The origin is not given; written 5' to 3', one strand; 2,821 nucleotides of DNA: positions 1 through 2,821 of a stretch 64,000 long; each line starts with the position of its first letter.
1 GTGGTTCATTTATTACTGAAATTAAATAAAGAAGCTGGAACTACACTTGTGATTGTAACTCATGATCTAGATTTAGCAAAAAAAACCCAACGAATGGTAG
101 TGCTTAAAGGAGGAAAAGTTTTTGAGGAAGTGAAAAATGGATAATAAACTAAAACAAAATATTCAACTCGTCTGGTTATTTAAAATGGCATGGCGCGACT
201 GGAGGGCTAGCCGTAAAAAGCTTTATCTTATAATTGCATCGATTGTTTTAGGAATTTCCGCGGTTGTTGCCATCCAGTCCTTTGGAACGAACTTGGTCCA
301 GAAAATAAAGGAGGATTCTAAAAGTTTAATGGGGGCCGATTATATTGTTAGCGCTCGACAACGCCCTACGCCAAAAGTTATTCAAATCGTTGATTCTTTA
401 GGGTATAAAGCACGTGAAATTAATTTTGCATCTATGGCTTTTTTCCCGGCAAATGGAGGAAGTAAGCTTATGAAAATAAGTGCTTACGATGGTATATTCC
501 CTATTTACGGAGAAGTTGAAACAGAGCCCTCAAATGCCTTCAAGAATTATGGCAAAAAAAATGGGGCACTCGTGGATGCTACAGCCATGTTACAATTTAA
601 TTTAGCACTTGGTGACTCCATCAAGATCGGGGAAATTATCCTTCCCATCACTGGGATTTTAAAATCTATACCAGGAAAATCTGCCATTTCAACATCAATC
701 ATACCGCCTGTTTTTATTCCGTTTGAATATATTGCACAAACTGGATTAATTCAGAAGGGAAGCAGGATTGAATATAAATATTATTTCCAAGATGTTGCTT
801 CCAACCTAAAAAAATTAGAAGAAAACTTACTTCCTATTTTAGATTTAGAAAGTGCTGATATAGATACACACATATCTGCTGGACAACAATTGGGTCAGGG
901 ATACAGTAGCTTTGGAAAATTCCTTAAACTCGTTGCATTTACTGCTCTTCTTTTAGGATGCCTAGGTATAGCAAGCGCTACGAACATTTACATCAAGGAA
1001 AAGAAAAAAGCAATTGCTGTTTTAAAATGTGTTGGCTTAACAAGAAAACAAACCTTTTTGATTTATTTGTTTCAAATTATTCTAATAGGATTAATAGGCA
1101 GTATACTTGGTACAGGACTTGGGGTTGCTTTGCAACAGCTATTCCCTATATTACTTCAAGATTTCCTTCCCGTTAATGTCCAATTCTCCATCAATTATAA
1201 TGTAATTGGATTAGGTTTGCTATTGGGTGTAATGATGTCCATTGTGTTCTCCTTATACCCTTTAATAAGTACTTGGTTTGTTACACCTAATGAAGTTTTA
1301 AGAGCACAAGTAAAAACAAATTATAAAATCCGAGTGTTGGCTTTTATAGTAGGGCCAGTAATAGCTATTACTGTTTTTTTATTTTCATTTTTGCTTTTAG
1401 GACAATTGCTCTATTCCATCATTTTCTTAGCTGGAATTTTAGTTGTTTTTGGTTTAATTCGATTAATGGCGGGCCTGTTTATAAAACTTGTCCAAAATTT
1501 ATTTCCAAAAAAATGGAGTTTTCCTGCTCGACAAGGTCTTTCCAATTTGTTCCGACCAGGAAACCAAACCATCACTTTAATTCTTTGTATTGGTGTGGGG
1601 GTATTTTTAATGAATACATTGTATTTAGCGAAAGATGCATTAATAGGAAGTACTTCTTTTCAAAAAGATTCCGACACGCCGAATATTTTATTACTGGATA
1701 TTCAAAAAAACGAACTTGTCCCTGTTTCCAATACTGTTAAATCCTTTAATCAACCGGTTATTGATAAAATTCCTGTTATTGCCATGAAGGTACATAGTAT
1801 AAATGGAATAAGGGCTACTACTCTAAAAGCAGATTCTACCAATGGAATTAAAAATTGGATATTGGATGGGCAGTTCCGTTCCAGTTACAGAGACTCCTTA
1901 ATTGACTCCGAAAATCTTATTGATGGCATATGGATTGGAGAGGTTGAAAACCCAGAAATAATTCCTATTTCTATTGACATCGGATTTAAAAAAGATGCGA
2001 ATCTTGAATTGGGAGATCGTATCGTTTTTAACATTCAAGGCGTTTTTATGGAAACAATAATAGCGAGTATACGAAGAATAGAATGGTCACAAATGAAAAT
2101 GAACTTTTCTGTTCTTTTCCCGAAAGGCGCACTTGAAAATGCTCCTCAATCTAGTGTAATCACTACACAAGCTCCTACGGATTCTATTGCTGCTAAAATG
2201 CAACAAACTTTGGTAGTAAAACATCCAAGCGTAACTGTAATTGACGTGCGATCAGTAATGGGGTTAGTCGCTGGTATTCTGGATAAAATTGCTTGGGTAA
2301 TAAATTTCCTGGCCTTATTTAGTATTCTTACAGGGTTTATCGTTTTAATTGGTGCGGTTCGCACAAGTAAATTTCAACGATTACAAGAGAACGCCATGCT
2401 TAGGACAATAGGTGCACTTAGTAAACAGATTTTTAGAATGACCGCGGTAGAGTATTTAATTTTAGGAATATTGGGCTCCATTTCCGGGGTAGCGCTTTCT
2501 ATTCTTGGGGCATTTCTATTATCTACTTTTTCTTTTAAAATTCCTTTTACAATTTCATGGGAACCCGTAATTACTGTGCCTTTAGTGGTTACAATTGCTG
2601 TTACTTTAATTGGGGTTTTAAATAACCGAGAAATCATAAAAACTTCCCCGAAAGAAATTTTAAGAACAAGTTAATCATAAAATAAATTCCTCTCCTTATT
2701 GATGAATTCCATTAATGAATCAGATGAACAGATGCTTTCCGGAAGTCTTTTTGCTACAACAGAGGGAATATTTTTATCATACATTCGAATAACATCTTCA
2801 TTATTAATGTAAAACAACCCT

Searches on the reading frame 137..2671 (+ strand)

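Call 99: search_protein_families(library=pfam, proteins=[window:137-2671:+], max_evalue=0.00001)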
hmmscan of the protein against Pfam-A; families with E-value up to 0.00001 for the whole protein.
window:137-2671:+ (845 aa): 2 families
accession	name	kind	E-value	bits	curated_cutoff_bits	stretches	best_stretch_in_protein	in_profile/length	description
PF02687.27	FtsX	-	1.3e-31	109.5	25.5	2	265-377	2-113/120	FtsX-like permease C-terminal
PF12704.14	MacB_PCD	-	1.3e-10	42.4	27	1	31-199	3-176/207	MacB-like periplasmic core domain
